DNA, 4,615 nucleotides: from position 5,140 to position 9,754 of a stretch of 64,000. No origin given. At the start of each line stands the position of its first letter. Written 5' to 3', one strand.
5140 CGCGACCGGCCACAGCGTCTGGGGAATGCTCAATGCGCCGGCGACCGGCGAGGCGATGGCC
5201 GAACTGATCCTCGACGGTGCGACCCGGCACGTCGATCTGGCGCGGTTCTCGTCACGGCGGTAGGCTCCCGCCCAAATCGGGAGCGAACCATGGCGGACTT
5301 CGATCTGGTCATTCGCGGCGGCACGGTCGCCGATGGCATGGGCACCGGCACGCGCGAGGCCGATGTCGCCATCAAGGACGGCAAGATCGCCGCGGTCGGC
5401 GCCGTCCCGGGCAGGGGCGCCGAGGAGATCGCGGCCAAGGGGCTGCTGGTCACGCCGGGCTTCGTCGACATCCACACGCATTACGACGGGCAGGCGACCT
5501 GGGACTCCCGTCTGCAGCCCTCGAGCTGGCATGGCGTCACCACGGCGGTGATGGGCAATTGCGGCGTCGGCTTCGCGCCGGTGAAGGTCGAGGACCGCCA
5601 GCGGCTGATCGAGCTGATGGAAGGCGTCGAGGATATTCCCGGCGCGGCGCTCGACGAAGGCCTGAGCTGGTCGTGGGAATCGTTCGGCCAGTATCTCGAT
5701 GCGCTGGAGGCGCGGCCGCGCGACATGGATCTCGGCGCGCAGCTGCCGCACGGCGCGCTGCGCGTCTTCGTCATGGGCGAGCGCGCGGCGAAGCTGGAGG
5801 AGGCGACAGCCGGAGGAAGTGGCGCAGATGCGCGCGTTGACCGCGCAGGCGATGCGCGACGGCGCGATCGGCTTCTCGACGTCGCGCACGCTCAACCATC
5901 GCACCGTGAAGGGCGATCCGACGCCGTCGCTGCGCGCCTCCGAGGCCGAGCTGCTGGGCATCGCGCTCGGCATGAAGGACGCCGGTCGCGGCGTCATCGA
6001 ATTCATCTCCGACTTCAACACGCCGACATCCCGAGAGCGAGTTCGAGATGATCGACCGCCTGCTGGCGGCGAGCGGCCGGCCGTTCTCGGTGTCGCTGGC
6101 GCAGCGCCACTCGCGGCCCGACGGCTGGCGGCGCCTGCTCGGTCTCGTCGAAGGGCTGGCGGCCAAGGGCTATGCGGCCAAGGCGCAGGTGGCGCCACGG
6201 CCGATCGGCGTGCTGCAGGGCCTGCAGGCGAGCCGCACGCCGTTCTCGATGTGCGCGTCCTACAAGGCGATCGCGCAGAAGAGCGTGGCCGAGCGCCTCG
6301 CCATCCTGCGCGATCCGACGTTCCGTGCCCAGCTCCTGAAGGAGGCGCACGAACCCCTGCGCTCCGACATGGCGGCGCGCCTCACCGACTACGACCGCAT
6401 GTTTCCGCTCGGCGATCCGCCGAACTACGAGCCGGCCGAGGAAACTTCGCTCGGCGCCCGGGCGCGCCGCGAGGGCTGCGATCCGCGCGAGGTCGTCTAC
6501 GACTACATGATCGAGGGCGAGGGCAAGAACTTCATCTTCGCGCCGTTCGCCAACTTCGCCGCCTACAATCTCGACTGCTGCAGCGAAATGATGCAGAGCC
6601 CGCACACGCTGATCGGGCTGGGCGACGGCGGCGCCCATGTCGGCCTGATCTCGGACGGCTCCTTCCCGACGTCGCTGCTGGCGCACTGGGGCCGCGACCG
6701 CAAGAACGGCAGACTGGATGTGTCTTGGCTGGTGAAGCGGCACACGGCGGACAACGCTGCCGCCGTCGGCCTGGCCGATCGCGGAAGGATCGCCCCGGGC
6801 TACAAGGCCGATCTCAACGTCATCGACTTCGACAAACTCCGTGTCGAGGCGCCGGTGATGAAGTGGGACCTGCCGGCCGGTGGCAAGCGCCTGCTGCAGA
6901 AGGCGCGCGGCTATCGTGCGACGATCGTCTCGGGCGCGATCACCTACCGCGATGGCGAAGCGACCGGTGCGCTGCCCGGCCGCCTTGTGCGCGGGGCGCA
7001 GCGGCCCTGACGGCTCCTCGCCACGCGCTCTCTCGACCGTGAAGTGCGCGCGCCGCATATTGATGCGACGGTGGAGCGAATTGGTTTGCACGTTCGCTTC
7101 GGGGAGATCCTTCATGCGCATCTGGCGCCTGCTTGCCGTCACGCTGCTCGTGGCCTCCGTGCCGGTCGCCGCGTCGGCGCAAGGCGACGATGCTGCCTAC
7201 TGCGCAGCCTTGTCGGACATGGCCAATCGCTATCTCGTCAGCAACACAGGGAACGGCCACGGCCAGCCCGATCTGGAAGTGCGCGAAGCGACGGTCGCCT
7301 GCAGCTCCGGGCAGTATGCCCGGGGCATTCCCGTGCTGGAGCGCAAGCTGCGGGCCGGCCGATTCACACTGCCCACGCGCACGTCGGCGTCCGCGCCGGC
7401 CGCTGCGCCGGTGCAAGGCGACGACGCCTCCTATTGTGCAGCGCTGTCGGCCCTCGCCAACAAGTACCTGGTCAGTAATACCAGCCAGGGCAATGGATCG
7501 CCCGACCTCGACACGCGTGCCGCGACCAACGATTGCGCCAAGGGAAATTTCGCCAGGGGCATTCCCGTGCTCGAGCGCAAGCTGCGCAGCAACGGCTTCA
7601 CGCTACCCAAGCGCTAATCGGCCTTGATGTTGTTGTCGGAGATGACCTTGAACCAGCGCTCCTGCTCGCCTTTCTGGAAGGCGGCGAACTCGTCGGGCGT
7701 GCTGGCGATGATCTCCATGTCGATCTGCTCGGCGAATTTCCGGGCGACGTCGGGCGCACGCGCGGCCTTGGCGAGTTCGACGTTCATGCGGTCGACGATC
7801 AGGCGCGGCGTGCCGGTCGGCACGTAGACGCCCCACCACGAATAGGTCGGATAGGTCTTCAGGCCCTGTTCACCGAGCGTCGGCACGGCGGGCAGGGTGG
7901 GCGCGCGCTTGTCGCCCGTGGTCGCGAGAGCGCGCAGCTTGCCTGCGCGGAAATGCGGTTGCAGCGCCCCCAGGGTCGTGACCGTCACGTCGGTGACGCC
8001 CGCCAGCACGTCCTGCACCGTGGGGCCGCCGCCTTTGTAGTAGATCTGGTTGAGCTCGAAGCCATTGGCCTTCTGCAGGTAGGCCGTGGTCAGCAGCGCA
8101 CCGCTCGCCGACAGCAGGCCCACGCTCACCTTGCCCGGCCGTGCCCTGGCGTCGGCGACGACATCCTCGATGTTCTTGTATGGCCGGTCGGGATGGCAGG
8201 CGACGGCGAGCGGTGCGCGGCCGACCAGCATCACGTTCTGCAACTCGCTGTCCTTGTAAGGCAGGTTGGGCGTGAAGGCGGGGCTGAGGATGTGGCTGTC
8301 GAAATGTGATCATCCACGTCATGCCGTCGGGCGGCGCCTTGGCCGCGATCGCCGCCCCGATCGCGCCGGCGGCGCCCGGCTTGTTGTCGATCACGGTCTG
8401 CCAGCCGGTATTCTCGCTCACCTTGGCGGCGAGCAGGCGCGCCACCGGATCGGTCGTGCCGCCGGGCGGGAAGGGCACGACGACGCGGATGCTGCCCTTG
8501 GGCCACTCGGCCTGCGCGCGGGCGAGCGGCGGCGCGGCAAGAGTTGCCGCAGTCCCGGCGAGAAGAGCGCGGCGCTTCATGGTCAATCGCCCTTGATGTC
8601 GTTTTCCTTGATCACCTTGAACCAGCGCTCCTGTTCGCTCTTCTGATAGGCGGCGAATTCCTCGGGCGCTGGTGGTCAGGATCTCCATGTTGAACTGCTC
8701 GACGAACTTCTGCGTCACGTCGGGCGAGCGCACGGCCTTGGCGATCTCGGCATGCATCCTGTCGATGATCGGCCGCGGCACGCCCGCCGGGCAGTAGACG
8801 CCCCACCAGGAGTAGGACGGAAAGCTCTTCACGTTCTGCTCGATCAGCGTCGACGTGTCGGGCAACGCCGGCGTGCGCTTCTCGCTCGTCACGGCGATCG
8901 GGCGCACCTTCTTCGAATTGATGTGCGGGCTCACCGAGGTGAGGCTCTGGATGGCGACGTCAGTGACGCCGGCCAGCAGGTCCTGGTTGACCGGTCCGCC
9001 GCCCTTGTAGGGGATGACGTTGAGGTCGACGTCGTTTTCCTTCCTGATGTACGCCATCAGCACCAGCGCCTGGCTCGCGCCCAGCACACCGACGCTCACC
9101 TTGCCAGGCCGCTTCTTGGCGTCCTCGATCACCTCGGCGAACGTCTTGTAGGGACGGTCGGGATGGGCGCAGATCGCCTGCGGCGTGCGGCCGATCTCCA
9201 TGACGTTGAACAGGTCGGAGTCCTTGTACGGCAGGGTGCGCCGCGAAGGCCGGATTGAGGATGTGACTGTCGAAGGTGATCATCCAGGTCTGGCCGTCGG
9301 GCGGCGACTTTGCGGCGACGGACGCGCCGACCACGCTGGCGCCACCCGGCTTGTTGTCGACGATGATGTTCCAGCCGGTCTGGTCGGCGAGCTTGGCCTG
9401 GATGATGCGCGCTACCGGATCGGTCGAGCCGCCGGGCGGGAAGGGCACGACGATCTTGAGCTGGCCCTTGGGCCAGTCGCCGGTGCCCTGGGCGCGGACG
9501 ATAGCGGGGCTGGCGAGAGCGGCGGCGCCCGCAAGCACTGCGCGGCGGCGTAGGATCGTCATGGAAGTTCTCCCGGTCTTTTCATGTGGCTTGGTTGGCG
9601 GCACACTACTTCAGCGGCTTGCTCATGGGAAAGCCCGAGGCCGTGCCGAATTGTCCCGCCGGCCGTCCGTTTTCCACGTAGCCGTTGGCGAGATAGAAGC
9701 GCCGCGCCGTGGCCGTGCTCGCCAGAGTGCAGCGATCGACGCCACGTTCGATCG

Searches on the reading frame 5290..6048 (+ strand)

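Call 60: search_protein_families(library=pfam, proteins=[window:5290-6048:+], max_evalue=0.001)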
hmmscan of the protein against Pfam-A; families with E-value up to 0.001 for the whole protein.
window:5290-6048:+ (253 aa): 1 family
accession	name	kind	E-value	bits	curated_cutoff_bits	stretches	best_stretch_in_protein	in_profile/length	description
PF07969.17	Amidohydro_3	-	3.8e-22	79.9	29.7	1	45-190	1-135/472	Amidohydrolase family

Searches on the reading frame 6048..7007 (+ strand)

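Call 60: search_protein_families(library=pfam, proteins=[window:6048-7007:+], max_evalue=0.001)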
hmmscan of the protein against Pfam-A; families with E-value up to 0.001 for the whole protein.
window:6048-7007:+ (320 aa): 2 families
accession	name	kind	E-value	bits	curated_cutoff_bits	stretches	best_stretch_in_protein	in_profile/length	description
PF07969.17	Amidohydro_3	-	2.6e-17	63.9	29.7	1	5-300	195-472/472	Amidohydrolase family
PF01979.26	Amidohydro_1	-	8.8e-06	25.6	25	1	195-267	242-323/345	Amidohydrolase family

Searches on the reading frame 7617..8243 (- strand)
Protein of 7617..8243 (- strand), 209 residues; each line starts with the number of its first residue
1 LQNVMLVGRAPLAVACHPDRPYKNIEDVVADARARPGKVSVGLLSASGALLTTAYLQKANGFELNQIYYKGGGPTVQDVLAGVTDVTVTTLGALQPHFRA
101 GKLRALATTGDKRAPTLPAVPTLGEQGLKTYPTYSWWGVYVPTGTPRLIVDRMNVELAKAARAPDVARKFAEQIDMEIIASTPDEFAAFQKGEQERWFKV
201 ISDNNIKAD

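Call 60: search_protein_families(library=pfam, proteins=[window:7617-8243:-], max_evalue=0.001)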
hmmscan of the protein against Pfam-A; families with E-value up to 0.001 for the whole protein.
window:7617-8243:- (209 aa): 1 family
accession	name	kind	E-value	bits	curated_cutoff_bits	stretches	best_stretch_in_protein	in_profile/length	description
PF03401.19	TctC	-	4.5e-38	131.8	27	1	2-205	70-273/274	Tripartite tricarboxylate transporter family receptor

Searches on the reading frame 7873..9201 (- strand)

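Call 60: search_protein_families(library=pfam, proteins=[window:7873-9201:-], max_evalue=0.001)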
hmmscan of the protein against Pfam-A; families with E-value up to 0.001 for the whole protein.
window:7873-9201:- (443 aa): 1 family
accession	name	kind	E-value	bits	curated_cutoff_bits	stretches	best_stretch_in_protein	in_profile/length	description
PF03401.19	TctC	-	6.7e-41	141.1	27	2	3-189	75-261/274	Tripartite tricarboxylate transporter family receptor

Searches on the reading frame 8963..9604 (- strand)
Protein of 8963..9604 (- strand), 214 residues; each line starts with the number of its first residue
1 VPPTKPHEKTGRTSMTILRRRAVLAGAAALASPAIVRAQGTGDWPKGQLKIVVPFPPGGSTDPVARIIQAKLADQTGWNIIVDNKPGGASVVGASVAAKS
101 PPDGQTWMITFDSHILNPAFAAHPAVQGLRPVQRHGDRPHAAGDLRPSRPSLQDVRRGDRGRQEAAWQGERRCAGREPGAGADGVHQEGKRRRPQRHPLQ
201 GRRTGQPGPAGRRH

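Call 60: search_protein_families(library=pfam, proteins=[window:8963-9604:-], max_evalue=0.001)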
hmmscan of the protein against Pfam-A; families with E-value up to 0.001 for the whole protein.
window:8963-9604:- (214 aa): 1 family
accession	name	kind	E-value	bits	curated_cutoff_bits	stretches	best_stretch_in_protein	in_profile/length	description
PF03401.19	TctC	-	2.5e-07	30.9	27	1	64-120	1-57/274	Tripartite tricarboxylate transporter family receptor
